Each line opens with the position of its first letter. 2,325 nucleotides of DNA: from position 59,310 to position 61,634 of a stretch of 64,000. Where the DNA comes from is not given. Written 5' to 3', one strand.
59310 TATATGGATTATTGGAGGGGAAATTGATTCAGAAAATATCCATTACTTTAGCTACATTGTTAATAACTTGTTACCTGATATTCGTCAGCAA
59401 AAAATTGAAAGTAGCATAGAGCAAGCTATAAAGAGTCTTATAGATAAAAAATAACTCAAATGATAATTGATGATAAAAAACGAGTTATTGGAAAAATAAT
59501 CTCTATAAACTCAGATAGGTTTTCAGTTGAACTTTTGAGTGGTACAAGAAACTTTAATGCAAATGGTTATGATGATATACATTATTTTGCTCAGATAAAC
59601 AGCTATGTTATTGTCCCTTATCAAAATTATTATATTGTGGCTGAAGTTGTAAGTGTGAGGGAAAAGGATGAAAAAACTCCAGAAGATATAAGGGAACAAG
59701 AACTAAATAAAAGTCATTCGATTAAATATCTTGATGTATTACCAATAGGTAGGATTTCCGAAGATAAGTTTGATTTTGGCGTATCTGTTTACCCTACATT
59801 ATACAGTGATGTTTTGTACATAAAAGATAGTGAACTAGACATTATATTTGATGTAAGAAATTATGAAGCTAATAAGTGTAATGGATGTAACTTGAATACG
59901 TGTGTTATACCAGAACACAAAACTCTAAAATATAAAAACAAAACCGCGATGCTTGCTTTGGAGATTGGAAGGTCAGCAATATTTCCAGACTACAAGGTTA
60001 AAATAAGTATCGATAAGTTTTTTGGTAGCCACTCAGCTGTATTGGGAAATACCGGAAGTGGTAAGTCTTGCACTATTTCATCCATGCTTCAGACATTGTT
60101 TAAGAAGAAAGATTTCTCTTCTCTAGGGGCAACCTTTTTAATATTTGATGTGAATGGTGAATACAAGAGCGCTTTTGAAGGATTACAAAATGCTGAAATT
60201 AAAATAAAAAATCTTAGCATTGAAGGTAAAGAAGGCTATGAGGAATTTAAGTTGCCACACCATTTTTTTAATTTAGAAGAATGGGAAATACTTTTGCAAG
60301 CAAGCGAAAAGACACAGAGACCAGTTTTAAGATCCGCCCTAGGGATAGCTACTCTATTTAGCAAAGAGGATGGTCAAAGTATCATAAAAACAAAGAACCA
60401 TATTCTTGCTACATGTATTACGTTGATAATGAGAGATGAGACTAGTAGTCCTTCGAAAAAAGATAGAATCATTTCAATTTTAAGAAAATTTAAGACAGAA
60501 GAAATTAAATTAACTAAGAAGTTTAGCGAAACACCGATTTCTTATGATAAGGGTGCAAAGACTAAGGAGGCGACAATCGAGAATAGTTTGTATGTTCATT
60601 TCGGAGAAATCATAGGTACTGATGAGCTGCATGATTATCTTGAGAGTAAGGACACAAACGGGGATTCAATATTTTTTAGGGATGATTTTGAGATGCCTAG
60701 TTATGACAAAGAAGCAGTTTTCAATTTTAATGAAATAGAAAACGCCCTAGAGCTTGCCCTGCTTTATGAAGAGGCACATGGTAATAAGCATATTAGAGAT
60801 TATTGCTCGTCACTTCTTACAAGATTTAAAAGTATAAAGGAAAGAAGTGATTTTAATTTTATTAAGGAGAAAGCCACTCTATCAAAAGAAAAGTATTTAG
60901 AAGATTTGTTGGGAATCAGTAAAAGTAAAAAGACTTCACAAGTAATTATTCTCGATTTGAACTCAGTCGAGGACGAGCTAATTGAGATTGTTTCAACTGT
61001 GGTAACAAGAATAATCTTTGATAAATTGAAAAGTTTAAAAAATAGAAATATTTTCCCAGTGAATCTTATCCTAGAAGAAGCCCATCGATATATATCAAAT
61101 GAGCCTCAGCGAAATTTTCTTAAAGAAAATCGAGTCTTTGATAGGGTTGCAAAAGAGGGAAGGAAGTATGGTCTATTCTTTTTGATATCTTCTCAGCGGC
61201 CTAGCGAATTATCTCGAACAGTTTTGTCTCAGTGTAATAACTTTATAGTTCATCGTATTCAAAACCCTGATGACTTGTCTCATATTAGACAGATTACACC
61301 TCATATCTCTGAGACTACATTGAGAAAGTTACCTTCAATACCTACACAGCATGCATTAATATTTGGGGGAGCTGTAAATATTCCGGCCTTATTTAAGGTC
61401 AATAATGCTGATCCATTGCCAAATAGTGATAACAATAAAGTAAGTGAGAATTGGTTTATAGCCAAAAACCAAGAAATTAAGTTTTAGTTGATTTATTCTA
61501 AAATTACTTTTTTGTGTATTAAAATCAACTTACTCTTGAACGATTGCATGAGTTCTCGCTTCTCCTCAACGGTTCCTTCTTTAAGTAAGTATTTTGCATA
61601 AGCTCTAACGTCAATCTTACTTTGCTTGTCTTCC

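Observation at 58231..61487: SIR2-family plus HerA-like ATPase gene pair (SIR2-HerA-type antiphage module) in an AT-rich tRNA-adjacent island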

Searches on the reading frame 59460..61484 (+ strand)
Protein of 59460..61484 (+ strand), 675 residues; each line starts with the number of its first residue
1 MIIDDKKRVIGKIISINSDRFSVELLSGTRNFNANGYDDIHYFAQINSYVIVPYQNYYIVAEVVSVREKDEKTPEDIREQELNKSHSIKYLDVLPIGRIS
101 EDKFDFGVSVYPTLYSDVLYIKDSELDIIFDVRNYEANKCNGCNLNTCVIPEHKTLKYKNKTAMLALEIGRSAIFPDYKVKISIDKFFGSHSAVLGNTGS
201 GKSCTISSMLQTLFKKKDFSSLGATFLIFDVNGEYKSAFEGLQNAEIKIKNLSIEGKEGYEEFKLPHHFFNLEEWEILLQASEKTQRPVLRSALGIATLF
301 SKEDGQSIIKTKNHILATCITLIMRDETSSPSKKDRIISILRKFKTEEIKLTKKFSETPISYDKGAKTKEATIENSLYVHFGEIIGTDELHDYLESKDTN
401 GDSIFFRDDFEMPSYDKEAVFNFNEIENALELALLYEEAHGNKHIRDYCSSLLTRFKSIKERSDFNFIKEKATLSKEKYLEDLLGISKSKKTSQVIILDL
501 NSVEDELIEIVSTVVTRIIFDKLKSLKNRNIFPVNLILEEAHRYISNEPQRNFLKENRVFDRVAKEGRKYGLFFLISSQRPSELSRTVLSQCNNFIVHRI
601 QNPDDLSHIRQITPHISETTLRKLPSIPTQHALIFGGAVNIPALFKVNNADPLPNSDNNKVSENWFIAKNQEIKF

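Call 4: search_protein_families(library=pfam, proteins=[window:59460-61484:+], max_evalue=0.1)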
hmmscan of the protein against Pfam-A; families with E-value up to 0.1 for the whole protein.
window:59460-61484:+ (675 aa): 8 families
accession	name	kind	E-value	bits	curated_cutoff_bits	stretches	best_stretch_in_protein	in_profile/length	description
PF01935.23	DUF87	-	5.9e-24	85.8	23.2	1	168-354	2-177/220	Helicase HerA, central domain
PF01580.24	FtsK_SpoIIIE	-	5.6e-05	23.1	24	1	177-215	34-65/221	FtsK/SpoIIIE family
PF10412.15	TrwB_AAD_bind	-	0.00029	20.3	20.5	1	190-241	16-61/387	Type IV secretion-system coupling protein DNA-binding domain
PF05872.18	HerA_C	-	0.017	14.2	22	0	189-237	21-63/502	Helicase HerA-like C-terminal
PF02463.25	SMC_N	-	0.022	14.6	40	1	177-271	12-105/220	RecF/RecN/SMC N terminal domain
PF09378.16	HAS-barrel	-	0.037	14.6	25.2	0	48-92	27-66/90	HAS barrel domain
PF12775.13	AAA_7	-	0.039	13.9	25.8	0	193-221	37-64/181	P-loop containing dynein motor region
PF08477.19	Roc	-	0.077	13.7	27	0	194-232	4-42/119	Ras of Complex, Roc, domain of DAPkinase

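Call 5: search_protein_families(library=padloc, proteins=[window:59460-61484:+], max_evalue=0.1)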
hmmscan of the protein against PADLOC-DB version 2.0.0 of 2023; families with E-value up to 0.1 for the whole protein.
window:59460-61484:+ (675 aa): 16 families
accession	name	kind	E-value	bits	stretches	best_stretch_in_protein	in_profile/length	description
PDLC04102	HerA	-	1.7e-254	844.1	1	1-672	1-644/654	-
PDLC04106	HerA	-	3.6e-96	321.2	1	5-666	2-647/667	-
PDLC04098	HerA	-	4.5e-95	317.6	2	150-673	133-674/686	-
PDLC04105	HerA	-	4.7e-81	271.1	1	5-670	7-558/576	-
PDLC02185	HerA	-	1.9e-70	236.3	2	469-669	379-583/585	-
PDLC04100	HerA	-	2.5e-65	219.3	2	455-670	362-577/580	-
PDLC04097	HerA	-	5.1e-62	208.4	1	6-665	4-611/618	-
PDLC02188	HerA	-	3.5e-57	192.5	2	395-665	282-560/578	-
PDLC04103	HerA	-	1.1e-50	170.6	2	445-665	352-574/579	-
PDLC04104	HerA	-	3.6e-37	126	1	461-670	147-359/379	-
PDLC04140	mad8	-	9.6e-24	82.5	1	181-647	19-299/314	mads_8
PDLC01055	HerA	-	2.7e-15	54.2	2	489-647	381-524/532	Type III coevolved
PDLC04101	HerA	-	5.2e-11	39.9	1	166-279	145-253/400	-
PDLC04099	HerA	-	1.7e-09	35.3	1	165-237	145-212/214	-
PDLC04107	HerA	-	7.4e-09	33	1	166-239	146-214/306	-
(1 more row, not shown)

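Call 6: search_protein_families(library=ncbifam, proteins=[window:59460-61484:+], max_evalue=0.1)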
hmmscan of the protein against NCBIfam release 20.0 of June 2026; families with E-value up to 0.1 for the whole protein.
window:59460-61484:+ (675 aa): 10 families
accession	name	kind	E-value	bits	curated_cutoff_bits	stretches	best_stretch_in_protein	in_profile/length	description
NF042943.1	HerA_antiphage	equivalog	1.9e-63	215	800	2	470-665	371-566/566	anti-phage-associated helicase HerA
NF042944.1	HerA_antiphage_2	equivalog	5.5e-60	203.7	850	2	340-665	229-560/576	anti-phage-associated helicase HerA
NF040937.1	HerA_Thermprot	equivalog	1.1e-34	119.7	800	2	486-670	300-484/487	DNA double-strand break repair helicase HerA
NF040819.1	helicase_HerA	equivalog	1e-29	103.5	970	2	523-650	393-517/561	DNA double-strand break repair helicase HerA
NF053655.1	CedD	equivalog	1.4e-14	53.6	600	2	491-611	379-490/527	DNA-translocating ATPase CedD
NF033849.1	ser_rich_anae_1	subfamily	4e-14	50.9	650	1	440-609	928-1099/1163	serine-rich protein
TIGR03924.1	T7SS_EccC_a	equivalog_domain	2.2e-05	23.4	509.15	1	188-244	449-501/673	type VII secretion protein EccCa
TIGR03928.1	T7_EssCb_Firm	equivalog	0.00034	18.3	778.4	0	185-233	465-511/1296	type VII secretion protein EssC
TIGR01420.1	pilT_fam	subfamily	0.067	12.4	319.1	0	194-217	127-150/343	PilT/PilU family type 4a pilus ATPase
NF010155.0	PRK13634.1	equivalog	0.093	12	413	0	178-213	24-56/290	energy-coupling factor ABC transporter ATP-binding protein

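Call 8: search_solved_structures(query=window:59460-61484:+, max_evalue=0.01, show_alignments=2)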
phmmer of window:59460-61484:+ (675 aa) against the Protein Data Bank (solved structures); distinct sequences matched with E-value up to 0.01: 9.
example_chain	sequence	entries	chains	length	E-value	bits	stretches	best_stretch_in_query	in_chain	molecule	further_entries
8yho_A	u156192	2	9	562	8.2e-48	166.4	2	398-645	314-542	DUF87 domain-containing protein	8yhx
9c1m_M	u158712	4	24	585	1.1e-43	152.8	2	473-666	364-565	ATP-binding protein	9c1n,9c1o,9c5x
8xau_A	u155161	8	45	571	4.9e-43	150.7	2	457-665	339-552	ATP-binding protein | HerA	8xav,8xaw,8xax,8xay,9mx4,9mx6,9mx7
8ziq_M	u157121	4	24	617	2e-39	138.7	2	492-658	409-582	HerA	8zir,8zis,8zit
8j4u_M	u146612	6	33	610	5.2e-37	130.7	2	520-666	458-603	Nucleoside triphosphate hydrolase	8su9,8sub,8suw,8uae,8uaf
8wiv_A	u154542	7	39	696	3.4e-33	118.2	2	492-644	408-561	Helicase HerA central domain-containing protein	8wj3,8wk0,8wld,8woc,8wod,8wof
4d2i_A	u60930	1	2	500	4.7e-27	97.9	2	488-669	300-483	HERA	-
9x1l_A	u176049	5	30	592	3.6e-24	88.3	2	532-673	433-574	DNA helicase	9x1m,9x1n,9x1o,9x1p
8wet_A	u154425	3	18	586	7.1e-15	57.6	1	477-611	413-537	TdpA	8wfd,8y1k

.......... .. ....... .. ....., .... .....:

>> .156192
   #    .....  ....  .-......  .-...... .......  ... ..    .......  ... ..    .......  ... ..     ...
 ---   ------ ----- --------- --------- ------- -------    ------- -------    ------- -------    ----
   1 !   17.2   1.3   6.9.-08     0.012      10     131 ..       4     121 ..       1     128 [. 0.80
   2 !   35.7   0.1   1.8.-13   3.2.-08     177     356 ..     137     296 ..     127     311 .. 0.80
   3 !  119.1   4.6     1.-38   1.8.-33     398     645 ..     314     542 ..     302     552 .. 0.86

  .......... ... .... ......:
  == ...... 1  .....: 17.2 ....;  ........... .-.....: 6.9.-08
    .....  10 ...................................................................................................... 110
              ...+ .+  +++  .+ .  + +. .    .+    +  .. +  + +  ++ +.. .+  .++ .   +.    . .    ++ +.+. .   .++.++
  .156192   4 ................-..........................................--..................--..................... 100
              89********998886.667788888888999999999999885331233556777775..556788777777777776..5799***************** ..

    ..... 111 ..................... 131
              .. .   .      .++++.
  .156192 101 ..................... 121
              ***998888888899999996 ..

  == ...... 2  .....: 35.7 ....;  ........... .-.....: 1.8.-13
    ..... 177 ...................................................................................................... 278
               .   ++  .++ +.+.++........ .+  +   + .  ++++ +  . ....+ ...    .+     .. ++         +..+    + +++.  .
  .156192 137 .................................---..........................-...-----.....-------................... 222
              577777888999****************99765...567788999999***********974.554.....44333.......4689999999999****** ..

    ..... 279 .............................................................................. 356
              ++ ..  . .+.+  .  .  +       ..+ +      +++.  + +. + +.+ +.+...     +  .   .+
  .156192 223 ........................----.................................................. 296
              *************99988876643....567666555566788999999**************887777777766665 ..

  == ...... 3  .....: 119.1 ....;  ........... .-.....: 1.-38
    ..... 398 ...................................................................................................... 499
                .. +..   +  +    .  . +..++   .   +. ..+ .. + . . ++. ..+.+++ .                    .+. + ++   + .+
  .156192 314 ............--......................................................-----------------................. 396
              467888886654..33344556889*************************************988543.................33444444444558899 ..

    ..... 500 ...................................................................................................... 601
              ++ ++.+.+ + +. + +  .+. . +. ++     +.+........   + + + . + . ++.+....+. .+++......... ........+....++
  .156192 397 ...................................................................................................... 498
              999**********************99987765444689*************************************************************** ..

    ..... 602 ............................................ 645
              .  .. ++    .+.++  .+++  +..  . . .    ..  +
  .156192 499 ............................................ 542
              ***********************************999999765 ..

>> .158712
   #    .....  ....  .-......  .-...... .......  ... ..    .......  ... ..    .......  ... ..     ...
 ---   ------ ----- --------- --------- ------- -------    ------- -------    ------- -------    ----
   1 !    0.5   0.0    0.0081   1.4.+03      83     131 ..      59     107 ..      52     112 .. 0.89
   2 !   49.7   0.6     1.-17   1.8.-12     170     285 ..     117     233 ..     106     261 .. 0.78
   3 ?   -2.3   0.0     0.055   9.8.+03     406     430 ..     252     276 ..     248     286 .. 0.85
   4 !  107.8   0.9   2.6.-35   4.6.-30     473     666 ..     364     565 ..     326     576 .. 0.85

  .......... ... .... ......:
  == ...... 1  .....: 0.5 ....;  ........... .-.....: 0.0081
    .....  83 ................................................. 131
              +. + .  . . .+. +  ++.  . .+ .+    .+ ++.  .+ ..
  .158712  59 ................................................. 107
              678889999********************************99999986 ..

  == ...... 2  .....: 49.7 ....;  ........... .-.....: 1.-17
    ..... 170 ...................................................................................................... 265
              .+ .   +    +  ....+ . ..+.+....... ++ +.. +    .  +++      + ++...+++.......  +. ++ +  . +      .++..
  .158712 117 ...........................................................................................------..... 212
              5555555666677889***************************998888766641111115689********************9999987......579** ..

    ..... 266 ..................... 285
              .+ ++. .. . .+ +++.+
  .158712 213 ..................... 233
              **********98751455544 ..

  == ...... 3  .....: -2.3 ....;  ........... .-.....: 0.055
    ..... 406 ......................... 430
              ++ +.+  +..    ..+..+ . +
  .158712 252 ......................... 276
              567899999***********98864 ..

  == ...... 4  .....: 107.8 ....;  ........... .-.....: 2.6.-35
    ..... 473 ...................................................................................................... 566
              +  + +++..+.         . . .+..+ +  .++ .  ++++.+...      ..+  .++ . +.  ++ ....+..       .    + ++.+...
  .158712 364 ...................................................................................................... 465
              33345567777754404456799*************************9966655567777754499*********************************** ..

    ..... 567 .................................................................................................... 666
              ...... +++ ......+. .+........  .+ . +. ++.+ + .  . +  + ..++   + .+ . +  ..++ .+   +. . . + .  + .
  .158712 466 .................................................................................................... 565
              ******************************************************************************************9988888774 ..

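Call 12: find_encoding_contigs(protein=window:59460-61484:+, flank=10000, max_places=6)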
Protein window:59460-61484:+ (675 aa): no gene with exactly this product is on record in the collection.

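Call 14: find_homologous_proteins(query=window:59460-61484:+, max_evalue=1e-20)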
Query window:59460-61484:+ (675 aa): 2702 proteins with E <= 1e-20 among 8000 candidates; the best 120 are listed.
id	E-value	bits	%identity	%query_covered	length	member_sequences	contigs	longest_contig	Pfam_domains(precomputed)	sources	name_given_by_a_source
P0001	0.0e+0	1498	100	100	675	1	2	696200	PF01935.24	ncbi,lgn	-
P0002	0.0e+0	1251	82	100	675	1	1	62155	PF01935.24,PF01580.25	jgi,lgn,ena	-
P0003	0.0e+0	1112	74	100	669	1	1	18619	PF01935.24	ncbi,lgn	-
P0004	0.0e+0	1109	73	100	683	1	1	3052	PF01935.24,PF01580.25,PF04851.22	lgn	-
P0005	0.0e+0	1103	71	100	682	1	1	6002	PF01935.24,PF01580.25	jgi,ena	jgi:hypothetical protein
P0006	0.0e+0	1090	72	100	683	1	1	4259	PF01935.24,PF01580.25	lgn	-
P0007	0.0e+0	1082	70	100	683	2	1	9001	PF01935.24,PF01580.25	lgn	-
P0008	0.0e+0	1080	71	100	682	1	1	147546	PF01935.24,PF04851.22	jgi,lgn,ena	-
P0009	0.0e+0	1079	71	99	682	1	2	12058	PF01935.24,PF01580.25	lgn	-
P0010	0.0e+0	1033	68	99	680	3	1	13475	PF01935.24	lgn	-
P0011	0.0e+0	1032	68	100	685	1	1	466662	PF01935.24,PF01580.25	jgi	jgi:DNA helicase HerA-like ATPase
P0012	0.0e+0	1030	68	99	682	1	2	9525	PF01935.24,PF01580.25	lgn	-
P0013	0.0e+0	1027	67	100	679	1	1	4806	PF10412.16,PF01935.24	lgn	-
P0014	0.0e+0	1023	66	100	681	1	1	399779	PF01935.24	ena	-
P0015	0.0e+0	1023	67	100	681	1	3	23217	PF01935.24,PF01580.25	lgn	-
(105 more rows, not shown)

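Call 16: find_encoding_contigs(protein=P0001, flank=10000, max_places=4)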
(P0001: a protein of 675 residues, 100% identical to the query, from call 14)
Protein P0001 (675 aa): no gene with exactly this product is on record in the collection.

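Call 17: find_encoding_contigs(protein=P0002, flank=10000, max_places=4)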
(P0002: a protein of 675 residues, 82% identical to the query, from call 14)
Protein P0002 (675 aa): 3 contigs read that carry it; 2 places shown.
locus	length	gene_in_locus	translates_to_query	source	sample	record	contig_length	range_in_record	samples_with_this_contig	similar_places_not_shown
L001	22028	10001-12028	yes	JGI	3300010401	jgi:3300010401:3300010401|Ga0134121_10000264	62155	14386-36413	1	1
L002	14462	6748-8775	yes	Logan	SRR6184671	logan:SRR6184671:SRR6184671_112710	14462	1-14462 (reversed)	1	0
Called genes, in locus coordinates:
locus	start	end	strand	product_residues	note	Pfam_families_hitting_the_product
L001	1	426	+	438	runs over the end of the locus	PF02844:GARS_N, PF01071:GARS_A, PF02786:CPSase_L_D2 (weak), PF02655:ATP-grasp_3 (weak), PF02843:GARS_C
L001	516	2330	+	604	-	PF13386:DsbD_2, PF00578:AhpC-TSA, PF08534:Redoxin, PF13905:Thioredoxin_8, PF17991:Thioredoxin_10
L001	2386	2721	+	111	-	PF01329:Pterin_4a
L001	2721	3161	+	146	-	PF07884:VKOR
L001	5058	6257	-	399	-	-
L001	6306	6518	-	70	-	-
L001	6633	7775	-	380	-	-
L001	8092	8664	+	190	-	-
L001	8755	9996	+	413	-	PF13289:SIR2_2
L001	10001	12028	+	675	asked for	PF01580:FtsK_SpoIIIE (faint), PF01935:DUF87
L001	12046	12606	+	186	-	-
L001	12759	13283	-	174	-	-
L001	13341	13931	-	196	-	-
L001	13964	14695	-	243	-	-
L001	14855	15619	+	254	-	PF01978:TrmB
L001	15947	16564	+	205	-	-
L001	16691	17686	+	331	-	-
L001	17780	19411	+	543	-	PF18911:PKD_4 (weak), PF03382:DUF285, PF01471:PG_binding_1 (faint)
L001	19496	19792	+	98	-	-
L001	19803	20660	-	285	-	-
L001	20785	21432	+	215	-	PF16715:CDPS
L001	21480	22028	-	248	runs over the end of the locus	PF01978:TrmB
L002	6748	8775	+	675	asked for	PF01580:FtsK_SpoIIIE (faint), PF01935:DUF87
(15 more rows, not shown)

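Call 18: find_related_loci(query=window:59460-61484:+, collection=genome_contigs, flank=8000)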
Query window:59460-61484:+ (675 aa) in genome_contigs; peptide patterns used: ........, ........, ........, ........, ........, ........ (x = any residue, [..] = any of these).
74 stretches matched a pattern; 8 encode a relative of the query (tblastn E <= 1e-3); 8 distinct loci.
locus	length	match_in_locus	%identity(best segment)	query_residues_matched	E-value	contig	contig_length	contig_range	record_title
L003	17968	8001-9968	62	1-670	0e+0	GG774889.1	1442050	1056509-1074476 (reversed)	Bacteroidetes oral taxon 274 str. F0058 genomic scaffold supercont1.1, whole genome shotgun sequence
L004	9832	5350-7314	61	1-670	0e+0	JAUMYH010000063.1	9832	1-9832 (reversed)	MAG: Bacteroidota bacterium isolate S17M_Sa_15 NODE_2681_length_9832_cov_20.737854, whole genome shotgun sequence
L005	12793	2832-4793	60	1-670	0e+0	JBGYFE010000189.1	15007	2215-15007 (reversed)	MAG: Capnocytophaga sp. isolate Z2-64_MAG_21 Z2-64__100739, whole genome shotgun sequence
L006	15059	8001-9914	60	1-674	0e+0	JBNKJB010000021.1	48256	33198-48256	MAG: Sulfurimonadaceae bacterium isolate H2.bin.31.orig k141_694902, whole genome shotgun sequence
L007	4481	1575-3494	59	1-673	0e+0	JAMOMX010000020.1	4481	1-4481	MAG: Sulfurimonas sp. isolate 4281-140_metabat1_scaf2bin.066 4281-140_scaffold_10985_c1, whole genome shotgun sequence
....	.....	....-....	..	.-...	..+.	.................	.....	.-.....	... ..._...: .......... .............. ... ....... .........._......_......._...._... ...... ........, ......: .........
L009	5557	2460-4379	54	1-675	0e+0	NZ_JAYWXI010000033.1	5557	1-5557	Bergeyella sp. RCAD1439 229_scaffolds_32, whole genome shotgun sequence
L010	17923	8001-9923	54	4-666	0e+0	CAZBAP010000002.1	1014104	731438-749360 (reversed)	MAG TPA_asm: uncultured Flavipsychrobacter sp. isolate binchicken_co284_94 genome assembly, contig: NODE_3_length_101410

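Call 19: list_cluster_members(proteins=[window:59460-61484:+, window:58231-59451:+, window:56825-57994:+, window:52981-55764:+, window:61496-62815:-])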
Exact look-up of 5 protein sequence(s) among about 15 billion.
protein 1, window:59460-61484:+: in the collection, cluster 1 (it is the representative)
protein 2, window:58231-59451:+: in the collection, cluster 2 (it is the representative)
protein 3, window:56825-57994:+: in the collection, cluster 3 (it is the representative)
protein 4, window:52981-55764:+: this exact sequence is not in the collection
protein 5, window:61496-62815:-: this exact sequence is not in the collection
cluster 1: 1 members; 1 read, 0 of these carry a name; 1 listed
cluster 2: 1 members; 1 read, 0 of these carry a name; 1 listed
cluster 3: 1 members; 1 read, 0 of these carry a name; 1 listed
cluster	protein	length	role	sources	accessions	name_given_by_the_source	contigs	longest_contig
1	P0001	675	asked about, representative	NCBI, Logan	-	-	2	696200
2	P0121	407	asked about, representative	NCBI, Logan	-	-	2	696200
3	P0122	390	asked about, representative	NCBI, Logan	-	-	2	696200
